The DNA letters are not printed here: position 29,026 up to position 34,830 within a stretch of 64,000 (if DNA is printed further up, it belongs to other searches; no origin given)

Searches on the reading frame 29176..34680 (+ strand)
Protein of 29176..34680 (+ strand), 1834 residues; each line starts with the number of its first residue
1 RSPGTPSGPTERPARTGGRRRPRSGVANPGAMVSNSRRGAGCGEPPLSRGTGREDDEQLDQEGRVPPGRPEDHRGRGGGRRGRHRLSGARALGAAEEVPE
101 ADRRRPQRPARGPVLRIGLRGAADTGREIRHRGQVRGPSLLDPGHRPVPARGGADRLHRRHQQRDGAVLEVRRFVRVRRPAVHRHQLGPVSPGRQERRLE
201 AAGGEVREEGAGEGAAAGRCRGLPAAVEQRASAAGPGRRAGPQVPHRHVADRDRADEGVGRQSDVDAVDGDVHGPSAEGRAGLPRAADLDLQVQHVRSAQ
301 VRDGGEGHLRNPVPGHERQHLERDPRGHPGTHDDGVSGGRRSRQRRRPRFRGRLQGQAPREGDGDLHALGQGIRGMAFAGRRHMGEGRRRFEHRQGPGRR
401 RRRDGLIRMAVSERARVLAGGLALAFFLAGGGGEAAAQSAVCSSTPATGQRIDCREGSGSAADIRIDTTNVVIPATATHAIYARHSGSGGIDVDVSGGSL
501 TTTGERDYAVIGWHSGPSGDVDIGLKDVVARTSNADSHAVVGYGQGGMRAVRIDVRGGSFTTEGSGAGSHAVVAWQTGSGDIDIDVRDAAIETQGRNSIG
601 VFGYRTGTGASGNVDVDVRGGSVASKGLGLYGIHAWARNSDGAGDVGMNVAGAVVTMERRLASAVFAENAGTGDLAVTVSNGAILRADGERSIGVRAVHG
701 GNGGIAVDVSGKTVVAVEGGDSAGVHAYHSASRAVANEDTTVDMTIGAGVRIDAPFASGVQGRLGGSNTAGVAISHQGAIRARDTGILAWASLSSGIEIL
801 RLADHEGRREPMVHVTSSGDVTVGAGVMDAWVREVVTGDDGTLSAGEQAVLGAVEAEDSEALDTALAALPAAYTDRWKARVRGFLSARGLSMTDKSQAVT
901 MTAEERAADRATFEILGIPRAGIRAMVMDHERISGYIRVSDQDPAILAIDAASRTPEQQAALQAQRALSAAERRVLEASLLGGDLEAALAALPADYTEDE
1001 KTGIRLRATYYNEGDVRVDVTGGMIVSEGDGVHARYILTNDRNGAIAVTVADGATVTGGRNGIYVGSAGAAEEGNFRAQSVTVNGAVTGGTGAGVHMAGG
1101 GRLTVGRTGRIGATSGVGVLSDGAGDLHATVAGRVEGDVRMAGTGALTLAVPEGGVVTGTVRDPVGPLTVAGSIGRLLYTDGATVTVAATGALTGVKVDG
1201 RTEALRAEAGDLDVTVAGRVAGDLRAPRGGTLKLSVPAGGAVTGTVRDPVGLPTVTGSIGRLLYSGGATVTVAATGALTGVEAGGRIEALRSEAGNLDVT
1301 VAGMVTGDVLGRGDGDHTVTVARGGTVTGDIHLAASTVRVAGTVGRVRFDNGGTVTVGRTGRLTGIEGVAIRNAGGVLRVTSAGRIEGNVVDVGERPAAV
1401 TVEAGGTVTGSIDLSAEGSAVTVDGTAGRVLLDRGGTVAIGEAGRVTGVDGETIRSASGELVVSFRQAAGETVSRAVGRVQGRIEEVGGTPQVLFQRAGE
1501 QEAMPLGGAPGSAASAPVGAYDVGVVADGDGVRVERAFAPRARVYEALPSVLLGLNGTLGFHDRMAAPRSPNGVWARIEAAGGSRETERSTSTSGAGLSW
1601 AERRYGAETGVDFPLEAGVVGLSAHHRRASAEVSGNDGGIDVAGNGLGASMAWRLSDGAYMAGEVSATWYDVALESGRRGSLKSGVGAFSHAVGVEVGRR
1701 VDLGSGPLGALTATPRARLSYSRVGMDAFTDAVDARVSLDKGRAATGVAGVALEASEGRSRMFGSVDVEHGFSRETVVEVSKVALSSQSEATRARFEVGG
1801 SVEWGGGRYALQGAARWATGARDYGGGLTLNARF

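Call 51: search_protein_families(library=pfam, proteins=[window:29176-34680:+], max_evalue=0.00001)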
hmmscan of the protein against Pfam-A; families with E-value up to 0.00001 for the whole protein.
window:29176-34680:+ (1834 aa): 1 family
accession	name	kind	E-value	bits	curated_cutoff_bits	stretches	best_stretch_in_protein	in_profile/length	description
PF03797.25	Autotransporter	-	3e-19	70.2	26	1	1575-1812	2-251/255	Autotransporter beta-domain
